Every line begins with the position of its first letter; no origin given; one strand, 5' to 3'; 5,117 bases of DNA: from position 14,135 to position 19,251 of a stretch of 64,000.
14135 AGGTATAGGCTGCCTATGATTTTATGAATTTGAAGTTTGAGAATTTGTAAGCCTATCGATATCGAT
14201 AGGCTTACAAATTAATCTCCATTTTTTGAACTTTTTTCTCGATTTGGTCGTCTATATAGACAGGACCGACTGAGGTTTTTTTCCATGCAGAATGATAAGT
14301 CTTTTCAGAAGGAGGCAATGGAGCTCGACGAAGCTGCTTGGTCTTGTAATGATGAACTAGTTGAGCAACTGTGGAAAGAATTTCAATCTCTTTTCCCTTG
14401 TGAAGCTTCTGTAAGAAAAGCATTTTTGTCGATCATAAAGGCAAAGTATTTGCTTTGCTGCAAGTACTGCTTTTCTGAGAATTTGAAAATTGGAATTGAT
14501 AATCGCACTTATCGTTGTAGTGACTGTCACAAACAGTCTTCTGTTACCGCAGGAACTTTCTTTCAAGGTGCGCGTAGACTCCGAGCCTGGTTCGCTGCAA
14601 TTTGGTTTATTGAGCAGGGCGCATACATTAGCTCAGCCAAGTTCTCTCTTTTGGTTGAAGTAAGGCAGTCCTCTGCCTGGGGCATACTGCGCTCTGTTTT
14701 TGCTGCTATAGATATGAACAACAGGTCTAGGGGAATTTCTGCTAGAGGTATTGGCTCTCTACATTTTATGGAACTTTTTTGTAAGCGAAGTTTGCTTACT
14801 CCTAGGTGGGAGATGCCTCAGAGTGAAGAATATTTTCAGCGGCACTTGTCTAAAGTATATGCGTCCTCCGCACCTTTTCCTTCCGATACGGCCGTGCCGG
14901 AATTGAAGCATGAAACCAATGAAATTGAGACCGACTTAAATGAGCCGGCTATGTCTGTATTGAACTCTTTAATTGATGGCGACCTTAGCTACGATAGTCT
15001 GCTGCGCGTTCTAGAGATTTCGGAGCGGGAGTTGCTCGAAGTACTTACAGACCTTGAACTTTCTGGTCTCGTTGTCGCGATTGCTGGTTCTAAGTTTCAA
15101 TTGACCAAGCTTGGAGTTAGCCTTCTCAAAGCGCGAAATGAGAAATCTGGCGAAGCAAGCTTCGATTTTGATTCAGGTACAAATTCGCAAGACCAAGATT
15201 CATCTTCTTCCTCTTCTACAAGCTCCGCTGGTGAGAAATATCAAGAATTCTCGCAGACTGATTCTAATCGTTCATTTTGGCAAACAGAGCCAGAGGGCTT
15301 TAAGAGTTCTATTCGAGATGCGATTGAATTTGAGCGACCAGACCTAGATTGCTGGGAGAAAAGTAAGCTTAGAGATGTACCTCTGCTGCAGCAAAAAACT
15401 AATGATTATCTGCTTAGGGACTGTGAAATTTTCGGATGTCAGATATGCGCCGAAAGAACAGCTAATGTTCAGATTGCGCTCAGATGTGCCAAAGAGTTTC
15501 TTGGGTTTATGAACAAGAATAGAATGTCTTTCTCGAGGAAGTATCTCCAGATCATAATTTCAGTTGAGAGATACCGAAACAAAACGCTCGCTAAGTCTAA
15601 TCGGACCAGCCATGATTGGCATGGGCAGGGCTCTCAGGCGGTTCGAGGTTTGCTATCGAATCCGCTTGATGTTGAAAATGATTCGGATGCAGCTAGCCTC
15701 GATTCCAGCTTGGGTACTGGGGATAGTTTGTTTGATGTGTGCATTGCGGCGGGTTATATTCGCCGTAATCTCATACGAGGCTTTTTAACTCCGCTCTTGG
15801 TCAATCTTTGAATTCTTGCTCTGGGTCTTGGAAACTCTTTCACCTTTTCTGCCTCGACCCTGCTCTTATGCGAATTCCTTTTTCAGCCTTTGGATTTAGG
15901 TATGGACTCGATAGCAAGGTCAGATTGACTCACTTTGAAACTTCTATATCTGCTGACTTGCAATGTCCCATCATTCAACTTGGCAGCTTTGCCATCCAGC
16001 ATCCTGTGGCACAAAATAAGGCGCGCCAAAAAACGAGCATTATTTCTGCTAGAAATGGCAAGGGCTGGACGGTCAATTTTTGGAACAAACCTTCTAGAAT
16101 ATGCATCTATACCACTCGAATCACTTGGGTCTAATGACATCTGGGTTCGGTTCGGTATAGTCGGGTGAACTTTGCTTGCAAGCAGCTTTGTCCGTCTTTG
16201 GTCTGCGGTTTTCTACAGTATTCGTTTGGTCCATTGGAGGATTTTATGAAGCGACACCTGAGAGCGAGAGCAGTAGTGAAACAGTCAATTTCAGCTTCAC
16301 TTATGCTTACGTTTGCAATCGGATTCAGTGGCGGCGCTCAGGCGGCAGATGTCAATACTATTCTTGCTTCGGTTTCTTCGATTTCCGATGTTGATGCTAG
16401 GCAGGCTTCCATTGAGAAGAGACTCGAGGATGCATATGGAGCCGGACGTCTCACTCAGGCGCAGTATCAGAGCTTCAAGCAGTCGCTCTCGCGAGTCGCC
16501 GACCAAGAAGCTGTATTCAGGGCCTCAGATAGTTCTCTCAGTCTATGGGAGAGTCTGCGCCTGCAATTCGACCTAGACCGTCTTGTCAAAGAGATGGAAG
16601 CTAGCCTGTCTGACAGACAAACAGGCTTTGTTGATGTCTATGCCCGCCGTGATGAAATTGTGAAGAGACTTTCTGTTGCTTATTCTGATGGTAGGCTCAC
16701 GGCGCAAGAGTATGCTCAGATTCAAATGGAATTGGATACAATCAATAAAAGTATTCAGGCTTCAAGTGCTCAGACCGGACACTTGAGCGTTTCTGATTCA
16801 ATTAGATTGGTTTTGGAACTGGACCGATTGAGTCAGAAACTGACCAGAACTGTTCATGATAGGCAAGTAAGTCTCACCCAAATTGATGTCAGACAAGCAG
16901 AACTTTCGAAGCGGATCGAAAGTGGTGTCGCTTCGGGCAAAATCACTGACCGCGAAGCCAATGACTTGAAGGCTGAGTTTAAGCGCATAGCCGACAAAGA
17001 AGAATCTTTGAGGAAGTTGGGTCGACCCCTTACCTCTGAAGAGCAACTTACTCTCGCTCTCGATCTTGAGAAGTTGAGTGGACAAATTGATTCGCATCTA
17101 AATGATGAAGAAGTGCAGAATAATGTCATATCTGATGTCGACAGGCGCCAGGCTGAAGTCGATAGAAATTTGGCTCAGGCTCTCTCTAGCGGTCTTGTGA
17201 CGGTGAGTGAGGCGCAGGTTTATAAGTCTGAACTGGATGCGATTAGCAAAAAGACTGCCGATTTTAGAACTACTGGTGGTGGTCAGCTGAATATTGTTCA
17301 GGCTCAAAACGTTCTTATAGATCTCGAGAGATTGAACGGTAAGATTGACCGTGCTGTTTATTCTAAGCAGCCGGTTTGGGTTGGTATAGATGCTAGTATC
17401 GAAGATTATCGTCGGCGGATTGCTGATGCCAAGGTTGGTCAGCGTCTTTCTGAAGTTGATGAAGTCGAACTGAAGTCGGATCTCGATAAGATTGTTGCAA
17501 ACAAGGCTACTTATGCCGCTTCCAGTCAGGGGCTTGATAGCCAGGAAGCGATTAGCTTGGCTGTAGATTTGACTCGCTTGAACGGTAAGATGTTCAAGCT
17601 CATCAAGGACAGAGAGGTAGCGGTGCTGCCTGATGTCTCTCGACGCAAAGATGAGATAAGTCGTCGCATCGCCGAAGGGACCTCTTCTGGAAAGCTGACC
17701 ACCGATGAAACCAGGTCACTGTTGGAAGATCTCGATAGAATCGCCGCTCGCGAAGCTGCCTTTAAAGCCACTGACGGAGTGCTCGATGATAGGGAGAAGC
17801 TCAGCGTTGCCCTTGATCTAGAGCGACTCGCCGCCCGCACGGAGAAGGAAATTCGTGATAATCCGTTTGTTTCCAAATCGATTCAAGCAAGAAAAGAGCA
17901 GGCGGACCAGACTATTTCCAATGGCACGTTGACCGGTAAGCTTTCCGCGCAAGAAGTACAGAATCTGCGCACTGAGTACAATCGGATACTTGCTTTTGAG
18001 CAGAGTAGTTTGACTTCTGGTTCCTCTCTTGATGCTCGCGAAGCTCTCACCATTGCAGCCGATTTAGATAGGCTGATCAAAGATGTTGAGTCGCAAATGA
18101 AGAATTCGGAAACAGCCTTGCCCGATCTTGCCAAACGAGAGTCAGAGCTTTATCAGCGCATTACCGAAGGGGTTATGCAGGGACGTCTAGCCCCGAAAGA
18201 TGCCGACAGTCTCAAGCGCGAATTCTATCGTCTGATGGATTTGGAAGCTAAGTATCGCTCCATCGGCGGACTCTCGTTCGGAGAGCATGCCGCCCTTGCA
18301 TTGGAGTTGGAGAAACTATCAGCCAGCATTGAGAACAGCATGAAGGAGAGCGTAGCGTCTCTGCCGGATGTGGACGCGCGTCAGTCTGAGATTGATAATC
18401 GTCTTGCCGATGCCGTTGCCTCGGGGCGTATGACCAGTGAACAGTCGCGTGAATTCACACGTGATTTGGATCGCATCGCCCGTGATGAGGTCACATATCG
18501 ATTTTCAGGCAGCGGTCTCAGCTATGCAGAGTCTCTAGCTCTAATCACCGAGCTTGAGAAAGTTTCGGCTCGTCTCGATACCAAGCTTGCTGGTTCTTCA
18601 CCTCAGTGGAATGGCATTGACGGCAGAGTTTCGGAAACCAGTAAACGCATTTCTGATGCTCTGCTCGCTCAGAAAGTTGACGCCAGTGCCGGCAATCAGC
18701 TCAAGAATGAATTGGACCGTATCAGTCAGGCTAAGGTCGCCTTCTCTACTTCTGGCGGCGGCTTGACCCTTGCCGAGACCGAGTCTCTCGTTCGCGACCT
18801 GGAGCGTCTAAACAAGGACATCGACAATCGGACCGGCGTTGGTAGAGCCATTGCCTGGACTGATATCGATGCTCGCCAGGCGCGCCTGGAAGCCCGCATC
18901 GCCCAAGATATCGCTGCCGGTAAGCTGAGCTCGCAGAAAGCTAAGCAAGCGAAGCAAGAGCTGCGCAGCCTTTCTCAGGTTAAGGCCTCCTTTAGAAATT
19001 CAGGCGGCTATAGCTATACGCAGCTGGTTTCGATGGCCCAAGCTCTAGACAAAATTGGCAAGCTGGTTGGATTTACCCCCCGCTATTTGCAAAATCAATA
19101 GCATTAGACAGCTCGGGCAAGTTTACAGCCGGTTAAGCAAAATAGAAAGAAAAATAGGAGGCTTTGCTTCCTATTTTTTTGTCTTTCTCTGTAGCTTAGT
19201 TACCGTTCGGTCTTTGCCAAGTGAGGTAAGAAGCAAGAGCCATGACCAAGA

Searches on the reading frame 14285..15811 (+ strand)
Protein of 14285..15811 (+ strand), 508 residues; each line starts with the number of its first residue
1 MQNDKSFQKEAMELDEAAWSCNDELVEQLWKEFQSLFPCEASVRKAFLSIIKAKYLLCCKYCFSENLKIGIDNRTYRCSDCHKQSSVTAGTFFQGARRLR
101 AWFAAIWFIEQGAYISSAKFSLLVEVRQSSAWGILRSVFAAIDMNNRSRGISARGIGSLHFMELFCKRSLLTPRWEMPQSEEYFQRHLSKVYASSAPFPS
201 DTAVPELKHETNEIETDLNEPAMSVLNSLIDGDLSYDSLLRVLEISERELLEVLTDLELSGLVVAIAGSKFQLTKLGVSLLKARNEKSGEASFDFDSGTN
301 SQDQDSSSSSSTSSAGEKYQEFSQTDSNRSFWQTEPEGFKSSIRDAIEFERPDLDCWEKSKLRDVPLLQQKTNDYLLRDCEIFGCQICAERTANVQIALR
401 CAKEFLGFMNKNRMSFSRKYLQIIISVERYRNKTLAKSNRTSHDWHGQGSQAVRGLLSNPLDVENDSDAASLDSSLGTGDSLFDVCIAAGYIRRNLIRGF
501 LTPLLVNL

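Call 72: search_protein_families(library=pfam, proteins=[window:14285-15811:+], max_evalue=0.01)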
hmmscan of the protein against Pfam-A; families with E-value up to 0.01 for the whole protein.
window:14285-15811:+ (508 aa): 1 family
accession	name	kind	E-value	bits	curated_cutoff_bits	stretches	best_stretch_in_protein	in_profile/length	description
PF17782.7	DprA_WH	-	0.003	18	22.9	1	217-268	9-60/61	DprA winged helix domain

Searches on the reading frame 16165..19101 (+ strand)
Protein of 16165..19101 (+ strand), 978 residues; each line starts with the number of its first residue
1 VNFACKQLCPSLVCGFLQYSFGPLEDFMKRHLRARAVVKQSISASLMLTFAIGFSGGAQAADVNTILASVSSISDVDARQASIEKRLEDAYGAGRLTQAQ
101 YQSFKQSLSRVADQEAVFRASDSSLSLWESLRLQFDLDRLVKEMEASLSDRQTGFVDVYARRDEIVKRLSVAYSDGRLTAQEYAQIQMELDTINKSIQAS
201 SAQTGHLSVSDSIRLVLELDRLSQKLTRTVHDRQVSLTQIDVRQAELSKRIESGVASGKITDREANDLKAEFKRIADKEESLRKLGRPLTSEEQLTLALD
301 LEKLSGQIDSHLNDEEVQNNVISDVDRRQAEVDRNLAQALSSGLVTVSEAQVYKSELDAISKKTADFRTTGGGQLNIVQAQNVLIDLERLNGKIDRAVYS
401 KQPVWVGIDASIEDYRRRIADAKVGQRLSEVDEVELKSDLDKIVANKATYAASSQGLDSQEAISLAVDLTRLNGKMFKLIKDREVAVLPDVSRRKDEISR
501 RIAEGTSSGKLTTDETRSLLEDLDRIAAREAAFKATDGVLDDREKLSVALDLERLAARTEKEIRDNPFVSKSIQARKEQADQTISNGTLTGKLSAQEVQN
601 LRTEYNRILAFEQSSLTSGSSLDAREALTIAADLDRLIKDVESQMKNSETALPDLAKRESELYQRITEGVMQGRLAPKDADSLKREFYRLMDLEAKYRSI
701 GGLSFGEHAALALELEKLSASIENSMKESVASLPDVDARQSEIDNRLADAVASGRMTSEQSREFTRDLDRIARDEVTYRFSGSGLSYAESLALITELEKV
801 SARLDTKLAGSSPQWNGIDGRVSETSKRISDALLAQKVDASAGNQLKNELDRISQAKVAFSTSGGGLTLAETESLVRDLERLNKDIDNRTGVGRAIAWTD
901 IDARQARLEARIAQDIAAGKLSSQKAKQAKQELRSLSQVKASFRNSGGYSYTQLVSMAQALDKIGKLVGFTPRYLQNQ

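Call 72: search_protein_families(library=pfam, proteins=[window:16165-19101:+], max_evalue=0.01)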
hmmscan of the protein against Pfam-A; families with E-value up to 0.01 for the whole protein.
window:16165-19101:+ (978 aa): 1 family
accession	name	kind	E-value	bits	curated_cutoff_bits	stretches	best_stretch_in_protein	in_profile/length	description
PF08044.16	DUF1707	-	6.7e-08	32.9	27.6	1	161-185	7-31/53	DUF1707 SHOCT-like domain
